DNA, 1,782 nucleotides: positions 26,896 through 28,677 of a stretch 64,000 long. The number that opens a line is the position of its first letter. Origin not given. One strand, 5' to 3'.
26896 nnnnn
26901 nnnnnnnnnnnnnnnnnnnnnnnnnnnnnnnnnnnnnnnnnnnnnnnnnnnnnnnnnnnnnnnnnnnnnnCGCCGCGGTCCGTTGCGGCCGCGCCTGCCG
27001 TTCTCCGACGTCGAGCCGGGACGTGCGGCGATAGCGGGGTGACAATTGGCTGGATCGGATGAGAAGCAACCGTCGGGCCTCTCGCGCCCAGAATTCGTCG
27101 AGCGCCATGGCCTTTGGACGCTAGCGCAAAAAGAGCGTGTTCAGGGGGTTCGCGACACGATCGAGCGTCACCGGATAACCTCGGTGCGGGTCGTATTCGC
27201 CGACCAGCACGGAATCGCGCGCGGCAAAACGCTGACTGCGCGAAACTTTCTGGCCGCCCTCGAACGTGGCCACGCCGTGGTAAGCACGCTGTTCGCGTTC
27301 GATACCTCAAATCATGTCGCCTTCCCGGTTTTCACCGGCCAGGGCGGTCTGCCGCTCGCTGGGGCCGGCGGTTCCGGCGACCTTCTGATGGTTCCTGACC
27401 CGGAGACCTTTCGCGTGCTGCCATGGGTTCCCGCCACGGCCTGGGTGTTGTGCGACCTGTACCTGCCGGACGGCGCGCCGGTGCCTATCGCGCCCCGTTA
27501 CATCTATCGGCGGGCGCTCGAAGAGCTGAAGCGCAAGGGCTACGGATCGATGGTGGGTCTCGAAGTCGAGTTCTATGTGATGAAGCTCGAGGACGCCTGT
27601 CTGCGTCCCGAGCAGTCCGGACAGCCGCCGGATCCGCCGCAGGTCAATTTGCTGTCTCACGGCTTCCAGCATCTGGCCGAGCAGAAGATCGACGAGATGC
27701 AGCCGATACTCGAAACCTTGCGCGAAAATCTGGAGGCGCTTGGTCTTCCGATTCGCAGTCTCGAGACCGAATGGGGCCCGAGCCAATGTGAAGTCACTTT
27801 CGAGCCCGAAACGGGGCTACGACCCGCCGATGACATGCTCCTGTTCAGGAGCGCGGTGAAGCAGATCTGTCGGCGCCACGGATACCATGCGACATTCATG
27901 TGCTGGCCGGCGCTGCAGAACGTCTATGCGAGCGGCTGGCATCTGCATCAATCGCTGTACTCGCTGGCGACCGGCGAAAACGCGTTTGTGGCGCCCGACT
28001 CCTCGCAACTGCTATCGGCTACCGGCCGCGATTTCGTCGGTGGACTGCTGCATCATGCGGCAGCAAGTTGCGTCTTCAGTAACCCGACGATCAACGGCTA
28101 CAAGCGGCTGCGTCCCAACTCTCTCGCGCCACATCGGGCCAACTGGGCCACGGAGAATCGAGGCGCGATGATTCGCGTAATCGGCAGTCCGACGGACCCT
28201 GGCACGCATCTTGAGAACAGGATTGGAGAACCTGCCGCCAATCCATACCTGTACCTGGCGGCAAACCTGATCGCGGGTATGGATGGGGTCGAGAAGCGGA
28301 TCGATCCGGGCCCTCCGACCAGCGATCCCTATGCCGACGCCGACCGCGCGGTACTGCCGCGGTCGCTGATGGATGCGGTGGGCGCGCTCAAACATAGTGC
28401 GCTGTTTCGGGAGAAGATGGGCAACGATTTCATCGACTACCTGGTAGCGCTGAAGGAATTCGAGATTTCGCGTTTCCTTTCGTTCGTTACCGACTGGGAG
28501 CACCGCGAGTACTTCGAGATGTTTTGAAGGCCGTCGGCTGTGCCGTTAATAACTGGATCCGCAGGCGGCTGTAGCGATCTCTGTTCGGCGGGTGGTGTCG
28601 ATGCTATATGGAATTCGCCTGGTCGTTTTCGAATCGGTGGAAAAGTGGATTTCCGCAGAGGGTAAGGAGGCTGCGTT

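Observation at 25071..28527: Rieske dioxygenase alpha-beta plus GS-like gamma-glutamyl-amine ligase: an aniline-dioxygenase-like module lacking amidotransferase and reductase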

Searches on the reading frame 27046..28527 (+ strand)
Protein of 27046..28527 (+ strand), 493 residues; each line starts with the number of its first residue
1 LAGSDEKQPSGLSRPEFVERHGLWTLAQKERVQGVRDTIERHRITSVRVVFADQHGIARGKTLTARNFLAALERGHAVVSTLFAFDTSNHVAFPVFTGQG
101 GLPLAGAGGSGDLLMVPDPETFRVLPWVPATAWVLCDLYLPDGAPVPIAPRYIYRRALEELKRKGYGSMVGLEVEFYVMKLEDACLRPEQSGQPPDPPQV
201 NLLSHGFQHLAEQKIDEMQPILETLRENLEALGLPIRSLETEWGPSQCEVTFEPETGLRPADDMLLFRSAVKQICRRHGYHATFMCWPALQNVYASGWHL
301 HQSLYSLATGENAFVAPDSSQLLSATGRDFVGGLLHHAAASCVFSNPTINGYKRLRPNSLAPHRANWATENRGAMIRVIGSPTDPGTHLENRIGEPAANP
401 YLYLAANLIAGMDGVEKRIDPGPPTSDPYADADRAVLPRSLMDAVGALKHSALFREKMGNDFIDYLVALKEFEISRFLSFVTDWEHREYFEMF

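Call 4: search_protein_families(library=pfam, proteins=[window:27046-28527:+])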
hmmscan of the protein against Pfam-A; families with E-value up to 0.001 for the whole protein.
window:27046-28527:+ (493 aa): 3 families
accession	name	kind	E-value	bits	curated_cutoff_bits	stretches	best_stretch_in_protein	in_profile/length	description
PF00120.29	Gln-synt_C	-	5.4e-87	292.5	24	1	149-489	3-344/344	Glutamine synthetase, catalytic domain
PF16952.10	Gln-synt_N_2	-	3.3e-05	24.1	35.7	1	39-145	10-111/112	Glutamine synthetase N-terminal domain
PF03951.24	Gln-synt_N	-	5.7e-05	23.1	33.4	0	111-141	51-82/82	Glutamine synthetase, beta-Grasp domain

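Call 5: search_protein_families(library=ncbifam, proteins=[window:27046-28527:+])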
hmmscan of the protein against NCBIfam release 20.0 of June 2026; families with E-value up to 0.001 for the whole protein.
window:27046-28527:+ (493 aa): 4 families
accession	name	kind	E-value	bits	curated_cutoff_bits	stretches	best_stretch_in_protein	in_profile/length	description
NF045547.1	GGputSyn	equivalog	6.4e-76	255.8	650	1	33-485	3-438/438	gamma-glutamylputrescine synthetase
TIGR00653.1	GlnA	equivalog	3.5e-75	253.5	429.15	1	36-490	4-461/462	type I glutamate--ammonia ligase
TIGR03105.1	gln_synth_III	equivalog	5.5e-71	239.3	469.6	1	108-490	56-434/435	type III glutamate--ammonia ligase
NF007006.0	PRK09469.1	equivalog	3.6e-35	121.4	845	1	215-478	186-455/469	glutamate--ammonia ligase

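Call 6: find_homologous_proteins(query=window:27046-28527:+, max_evalue=1e-30)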
Query window:27046-28527:+ (493 aa): 8000 proteins with E <= 1e-30 among 8000 candidates; the best 120 are listed.
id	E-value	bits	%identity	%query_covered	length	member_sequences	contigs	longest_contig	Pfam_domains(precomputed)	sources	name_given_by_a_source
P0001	0.0e+0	1049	91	100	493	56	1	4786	PF16952.11,PF00120.30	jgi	jgi:glutamine synthetase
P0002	0.0e+0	1045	90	100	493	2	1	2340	PF16952.11,PF00120.30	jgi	-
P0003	0.0e+0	1036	90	100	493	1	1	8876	PF16952.11,PF00120.30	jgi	jgi:glutamine synthetase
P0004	0.0e+0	1035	90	100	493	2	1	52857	PF16952.11,PF00120.30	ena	-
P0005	0.0e+0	1028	89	100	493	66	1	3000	PF00120.30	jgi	-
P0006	0.0e+0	1014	88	100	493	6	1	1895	PF16952.11,PF00120.30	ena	-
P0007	3.9e-291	984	85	100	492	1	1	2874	PF16952.11,PF00120.30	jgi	jgi:glutamine synthetase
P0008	1.0e-290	983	84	100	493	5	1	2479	PF16952.11,PF00120.30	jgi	jgi:glutamine synthetase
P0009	6.7e-286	967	84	100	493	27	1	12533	PF16952.11,PF00120.30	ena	-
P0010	1.4e-284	962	83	100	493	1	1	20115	PF00120.30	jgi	jgi:glutamine synthetase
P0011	1.8e-283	959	92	91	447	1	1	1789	PF00120.30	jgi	jgi:glutamine synthetase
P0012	5.8e-283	957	82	100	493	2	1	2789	PF16952.11,PF00120.30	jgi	-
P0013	3.9e-281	951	84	100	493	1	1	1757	PF00120.30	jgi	jgi:glutamine synthetase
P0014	1.3e-275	933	88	91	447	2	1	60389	PF00120.30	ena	-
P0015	2.1e-274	929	80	100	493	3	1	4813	PF16952.11,PF00120.30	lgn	-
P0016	7.7e-270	914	78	100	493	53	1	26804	PF00120.30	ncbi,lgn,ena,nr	ncbi:MAG TPA: glutamine synthetase family protein [Candidatus Binataceae bacterium]|nr:glutamine syn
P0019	2.2e-260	882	74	100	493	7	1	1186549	PF00120.30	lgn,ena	-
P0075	1.4e-187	642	57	97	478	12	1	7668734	PF00120.30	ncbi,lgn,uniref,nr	ncbi:glutamine synthetase [Bradyrhizobium diazoefficiens]|uniref:glutamine synthetase family protein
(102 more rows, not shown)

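Call 8: find_encoding_contigs(protein=P0075, flank=10000, max_places=3)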
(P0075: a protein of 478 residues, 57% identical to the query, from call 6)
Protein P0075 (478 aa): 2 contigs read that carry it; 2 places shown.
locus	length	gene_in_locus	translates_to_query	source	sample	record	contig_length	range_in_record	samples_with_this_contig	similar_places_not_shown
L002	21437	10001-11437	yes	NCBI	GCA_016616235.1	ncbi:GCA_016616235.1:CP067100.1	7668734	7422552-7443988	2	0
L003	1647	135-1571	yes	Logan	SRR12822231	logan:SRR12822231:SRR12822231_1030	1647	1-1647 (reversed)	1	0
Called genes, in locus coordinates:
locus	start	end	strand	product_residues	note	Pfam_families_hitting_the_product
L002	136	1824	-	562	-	PF00378:ECH_1, PF16113:ECH_2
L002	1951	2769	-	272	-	PF00561:Abhydrolase_1, PF12146:Hydrolase_4 (weak), PF12697:Abhydrolase_6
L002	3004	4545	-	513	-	PF00501:AMP-binding, PF13193:AMP-binding_C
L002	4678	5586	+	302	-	PF01381:HTH_3, PF13560:HTH_31, PF13238:AAA_18, PF13671:AAA_33 (faint), PF01202:SKI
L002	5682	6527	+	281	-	PF00165:HTH_AraC (faint), PF12833:HTH_18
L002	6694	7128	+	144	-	PF00903:Glyoxalase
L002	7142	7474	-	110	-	PF05239:PRC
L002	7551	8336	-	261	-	PF09339:HTH_IclR, PF12840:HTH_20 (weak), PF01614:IclR_C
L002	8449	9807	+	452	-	PF00355:Rieske, PF11723:Aromatic_hydrox (faint), PF19301:LigXa_C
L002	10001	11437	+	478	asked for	PF00120:Gln-synt_C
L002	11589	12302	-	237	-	PF00005:ABC_tran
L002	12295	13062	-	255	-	PF02463:SMC_N (faint), PF00005:ABC_tran, PF13304:AAA_21 (faint), PF12399:BCA_ABC_TP_C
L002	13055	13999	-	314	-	PF02653:BPD_transp_2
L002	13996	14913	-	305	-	PF02653:BPD_transp_2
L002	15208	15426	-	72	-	-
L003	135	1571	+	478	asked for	PF00120:Gln-synt_C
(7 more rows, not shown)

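Call 9: find_encoding_contigs(protein=P0019, flank=10000, max_places=2)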
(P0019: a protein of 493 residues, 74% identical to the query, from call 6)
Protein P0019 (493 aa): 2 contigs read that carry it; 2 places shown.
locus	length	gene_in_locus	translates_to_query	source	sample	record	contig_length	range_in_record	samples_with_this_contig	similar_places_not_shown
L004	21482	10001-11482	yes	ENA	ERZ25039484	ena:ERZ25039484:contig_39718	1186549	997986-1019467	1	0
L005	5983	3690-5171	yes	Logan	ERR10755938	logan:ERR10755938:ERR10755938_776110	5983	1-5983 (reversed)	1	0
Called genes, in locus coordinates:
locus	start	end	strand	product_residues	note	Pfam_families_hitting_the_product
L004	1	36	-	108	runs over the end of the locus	PF07978:NIPSNAP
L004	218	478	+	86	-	-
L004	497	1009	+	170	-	PF08332:CaMKII_AD (weak), PF13474:SnoaL_3, PF14534:DUF4440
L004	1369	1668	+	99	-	-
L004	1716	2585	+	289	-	PF01618:MotA_ExbB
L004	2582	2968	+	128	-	-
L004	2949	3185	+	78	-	-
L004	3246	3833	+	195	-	-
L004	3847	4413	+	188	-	PF16697:Yop-YscD_cpl (weak), PF00498:FHA (weak)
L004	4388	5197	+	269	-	PF13672:PP2C_2, PF00481:PP2C (faint), PF07228:SpoIIE (weak)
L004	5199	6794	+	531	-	PF00069:Pkinase, PF07714:PK_Tyr_Ser-Thr, PF03109:ABC1 (weak), PF06293:Kdo (weak)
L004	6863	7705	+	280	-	PF00557:Peptidase_M24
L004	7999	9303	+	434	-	PF00355:Rieske, PF00848:Ring_hydroxyl_A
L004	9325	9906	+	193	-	PF13577:SnoaL_4 (weak), PF00866:Ring_hydroxyl_B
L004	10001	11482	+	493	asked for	PF00120:Gln-synt_C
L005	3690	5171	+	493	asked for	PF00120:Gln-synt_C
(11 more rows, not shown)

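Call 10: find_encoding_contigs(protein=P0016, flank=10000, max_places=3)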
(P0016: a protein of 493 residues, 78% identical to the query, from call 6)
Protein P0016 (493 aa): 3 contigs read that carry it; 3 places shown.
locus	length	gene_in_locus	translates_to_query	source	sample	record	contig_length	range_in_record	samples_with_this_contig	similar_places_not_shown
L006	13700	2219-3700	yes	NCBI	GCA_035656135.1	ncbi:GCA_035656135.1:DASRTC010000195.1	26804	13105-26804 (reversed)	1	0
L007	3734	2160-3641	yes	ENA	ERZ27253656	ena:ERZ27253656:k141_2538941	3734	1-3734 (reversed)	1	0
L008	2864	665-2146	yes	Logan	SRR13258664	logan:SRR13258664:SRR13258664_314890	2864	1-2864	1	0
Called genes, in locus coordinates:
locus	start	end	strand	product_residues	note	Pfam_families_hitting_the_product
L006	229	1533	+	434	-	PF00355:Rieske, PF00848:Ring_hydroxyl_A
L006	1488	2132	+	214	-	PF00866:Ring_hydroxyl_B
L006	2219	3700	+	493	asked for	PF00120:Gln-synt_C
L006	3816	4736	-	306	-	PF03279:Lip_A_acyltrans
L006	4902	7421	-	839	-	PF21305:type_II_gspD_N0, PF03958:Secretin_N, PF00263:Secretin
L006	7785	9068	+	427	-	PF12704:MacB_PCD, PF02687:FtsX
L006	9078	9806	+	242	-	PF00005:ABC_tran, PF13304:AAA_21 (faint)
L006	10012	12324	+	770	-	PF07244:POTRA, PF08479:POTRA_2 (faint), PF07244:POTRA, PF01103:Omp85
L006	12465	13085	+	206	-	PF03938:OmpH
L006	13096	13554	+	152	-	PF22817:ApeP-like, PF07977:FabA, PF22818:ApeI-like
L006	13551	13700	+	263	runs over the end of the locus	PF25084:LbH_EIF2B (faint), PF25087:GMPPB_C (faint), PF00132:Hexapep, PF13720:Acetyltransf_11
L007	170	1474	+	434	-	PF00355:Rieske, PF00848:Ring_hydroxyl_A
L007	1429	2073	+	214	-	PF00866:Ring_hydroxyl_B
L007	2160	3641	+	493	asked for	PF00120:Gln-synt_C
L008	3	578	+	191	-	?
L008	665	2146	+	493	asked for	PF00120:Gln-synt_C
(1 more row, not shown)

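Call 11: search_dna_similar(query=window:27046-28527:+, collection=plasmids, mode=protein, max_rows=30)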
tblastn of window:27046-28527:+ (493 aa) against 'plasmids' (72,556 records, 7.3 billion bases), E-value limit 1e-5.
Records with a match: 822; places in all: 970; records where one place covers at least 80% of the query: 355.
Best place of each record, by identity: <60% 822.
By first word of the organism name: Rhizobium 160; Ralstonia 128; Klebsiella 50; Pseudosulfitobacter 45; Sinorhizobium 42; Streptomyces 30; Paracoccus 26; Acinetobacter 25; Shinella 14; Burkholderia 13; and 129 more.
By predicted mobility (MOB-suite, as given by PLSDB): non-mobilizable 484; mobilizable 209; conjugative 129.
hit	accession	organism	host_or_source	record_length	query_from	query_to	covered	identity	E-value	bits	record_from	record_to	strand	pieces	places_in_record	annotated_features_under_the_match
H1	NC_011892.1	Methylobacterium nodulans ORS 2060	-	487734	17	493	97%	56.4%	9e-158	503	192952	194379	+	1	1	glutamine synthetase family protein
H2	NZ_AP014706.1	Methylobacterium aquaticum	-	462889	17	493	97%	56.0%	8e-163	517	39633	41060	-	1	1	glutamine synthetase family protein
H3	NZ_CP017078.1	Novosphingobium resinovorum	single cell,soil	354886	17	493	97%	52.5%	6e-150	480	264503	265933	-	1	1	glutamine synthetase family protein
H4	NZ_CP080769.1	Cupriavidus pinatubonensis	genomic assembly,soil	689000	11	493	98%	51.8%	1e-148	477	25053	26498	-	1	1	glutamine synthetase family protein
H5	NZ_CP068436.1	Cupriavidus necator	heavy metal containmented soil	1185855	11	493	98%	51.8%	7e-147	471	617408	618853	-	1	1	none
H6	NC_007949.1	Polaromonas sp. JS666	-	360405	17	493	97%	52.4%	5e-145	466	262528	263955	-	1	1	glutamine synthetase family protein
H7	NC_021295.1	Caballeronia insecticola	-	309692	13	493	98%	52.0%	5e-151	483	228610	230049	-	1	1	glutamine synthetase family protein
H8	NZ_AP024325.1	Caballeronia sp. NK8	-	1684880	17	493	97%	52.0%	1e-149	479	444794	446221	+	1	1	none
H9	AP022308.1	Burkholderia sp. SFA1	-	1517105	17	493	97%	51.8%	1e-150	483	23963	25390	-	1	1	glutamine synthetase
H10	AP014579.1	Burkholderia sp. RPE67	Riptortus pedestris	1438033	17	493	97%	51.6%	2e-150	481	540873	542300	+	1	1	glutamine synthetase catalytic region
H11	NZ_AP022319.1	Burkholderia sp. THE68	Togo hemipterus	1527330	17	493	97%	51.6%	2e-148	476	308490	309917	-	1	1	none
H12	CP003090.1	Burkholderia sp. YI23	-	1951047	17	493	97%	51.4%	8e-150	480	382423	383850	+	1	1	glutamine synthetase catalytic region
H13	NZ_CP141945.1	Novosphingobium sp. RL4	Rheum palmatum L.,Single ...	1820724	17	493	97%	51.4%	3e-134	436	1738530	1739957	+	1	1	none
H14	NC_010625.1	Paraburkholderia phymatum STM815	-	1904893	13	493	98%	50.7%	1e-144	465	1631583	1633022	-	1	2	record has no annotation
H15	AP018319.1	Nostoc sp. HK-01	-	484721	8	493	99%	48.1%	2e-142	459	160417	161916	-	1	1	glutamine synthetase catalytic region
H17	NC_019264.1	Delftia acidovorans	-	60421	5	493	99%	47.5%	2e-134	436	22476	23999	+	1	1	glutamine synthetase family protein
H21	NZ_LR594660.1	Variovorax sp. PBL-H6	linuron-contaminated soil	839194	16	493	97%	48.2%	1e-133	434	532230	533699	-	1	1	glutamine synthetase family protein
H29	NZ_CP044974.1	Hydrogenophaga sp. PBL-H3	-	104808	16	493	97%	47.9%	1e-135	439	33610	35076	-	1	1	glutamine synthetase family protein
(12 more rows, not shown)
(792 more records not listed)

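Call 12: search_solved_structures(query=window:27046-28527:+, max_evalue=1e-10)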
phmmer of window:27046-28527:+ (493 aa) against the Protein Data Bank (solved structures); distinct sequences matched with E-value up to 1e-10: 38.
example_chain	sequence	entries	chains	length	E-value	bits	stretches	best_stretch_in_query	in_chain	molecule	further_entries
8wwu_A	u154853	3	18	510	7.9e-129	433.6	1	11-492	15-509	Glutamine synthetase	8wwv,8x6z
8s59_O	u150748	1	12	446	2.8e-62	214.1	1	111-492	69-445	Glutamine synthetase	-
8tfb_A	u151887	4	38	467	3.1e-62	213.9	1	111-492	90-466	Glutamine synthetase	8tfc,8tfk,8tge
8ufj_A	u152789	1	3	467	1.3e-61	211.9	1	111-492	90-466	Glutamine synthetase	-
7tdp_A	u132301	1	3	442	4.1e-57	197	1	111-492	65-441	Glutamine synthetase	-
7tfa_B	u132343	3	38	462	4.8e-57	196.8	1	111-492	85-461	Glutamine synthetase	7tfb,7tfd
8ool_A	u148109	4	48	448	3.2e-55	190.8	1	110-490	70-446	Glutamine synthetase from Methanothermococcus thermolithotrophicus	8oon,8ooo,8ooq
5dm3_A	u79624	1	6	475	4.2e-55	190.4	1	34-491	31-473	L-glutamine synthetase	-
8oow_A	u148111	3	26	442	5.7e-54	186.7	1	111-491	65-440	Glutamine synthetase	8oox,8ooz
4lnf_A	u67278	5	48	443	3.5e-53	184.1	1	111-491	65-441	Glutamine synthetase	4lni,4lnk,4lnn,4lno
4s0r_A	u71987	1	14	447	3.6e-53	184.1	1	111-491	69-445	Glutamine synthetase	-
7tfc_A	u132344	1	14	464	4.1e-53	183.9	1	111-491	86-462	Glutamine synthetase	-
11zs_A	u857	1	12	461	1.4e-52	182.2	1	105-492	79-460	Glutamine synthetase, catalytic domain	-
7ten_A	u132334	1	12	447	7.8e-49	169.8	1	111-493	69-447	Glutamine synthetase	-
7tf9_A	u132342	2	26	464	8.8e-49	169.6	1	111-493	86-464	Glutamine synthetase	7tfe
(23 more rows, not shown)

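Call 14: get_annotated_region(hit=H17, flank=8000)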
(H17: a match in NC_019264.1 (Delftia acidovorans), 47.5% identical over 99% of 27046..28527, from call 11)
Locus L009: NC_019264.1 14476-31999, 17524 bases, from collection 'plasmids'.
description: Delftia acidovorans plasmid pNB8c, complete sequence
organism: Delftia acidovorans (NCBI taxid 80866)
taxonomy: Bacteria; Pseudomonadota; Betaproteobacteria; Burkholderiales; Comamonadaceae; Delftia; Delftia acidovorans
host: -; source: -; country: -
typing (MOB-suite, as given by PLSDB): conjugative; replicon IncP; relaxase MOBP; mating-pair formation MPF_T
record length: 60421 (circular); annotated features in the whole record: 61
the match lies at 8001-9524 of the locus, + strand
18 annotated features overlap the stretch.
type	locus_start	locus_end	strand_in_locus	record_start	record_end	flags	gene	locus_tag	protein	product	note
CDS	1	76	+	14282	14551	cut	-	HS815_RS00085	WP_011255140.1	hypothetical protein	-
CDS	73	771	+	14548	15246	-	-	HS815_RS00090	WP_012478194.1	TraX family protein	-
CDS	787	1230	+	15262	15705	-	-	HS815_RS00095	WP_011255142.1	OmpA family protein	-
CDS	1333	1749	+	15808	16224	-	-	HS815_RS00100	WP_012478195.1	hypothetical protein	-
CDS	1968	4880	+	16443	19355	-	-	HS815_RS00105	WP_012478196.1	Tn3 family transposase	-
CDS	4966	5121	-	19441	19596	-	-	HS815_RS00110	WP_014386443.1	hypothetical protein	-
CDS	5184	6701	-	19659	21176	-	-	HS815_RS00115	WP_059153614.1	IS66 family transposase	-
CDS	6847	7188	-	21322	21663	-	tnpB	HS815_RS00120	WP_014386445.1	IS66 family insertion sequence element accessory protein TnpB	-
CDS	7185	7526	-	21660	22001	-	-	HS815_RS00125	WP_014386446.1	hypothetical protein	-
CDS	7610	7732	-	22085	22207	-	-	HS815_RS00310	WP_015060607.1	hypothetical protein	-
CDS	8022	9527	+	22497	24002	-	-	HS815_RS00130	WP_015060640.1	glutamine synthetase family protein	GO:0006542 - glutamine biosynthetic process [Evidence IEA]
CDS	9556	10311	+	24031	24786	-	-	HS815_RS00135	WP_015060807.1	type 1 glutamine amidotransferase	-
CDS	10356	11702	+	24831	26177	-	-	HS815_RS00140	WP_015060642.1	aromatic ring-hydroxylating dioxygenase subunit alpha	-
CDS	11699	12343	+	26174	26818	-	-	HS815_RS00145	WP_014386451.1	aromatic-ring-hydroxylating dioxygenase subunit beta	GO:0019439 - aromatic compound catabolic process [Evidence IEA]; GO:0006725 - cellular aromatic compound metabolic ...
CDS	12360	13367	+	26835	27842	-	-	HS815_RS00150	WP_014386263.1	ferredoxin--NADP reductase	-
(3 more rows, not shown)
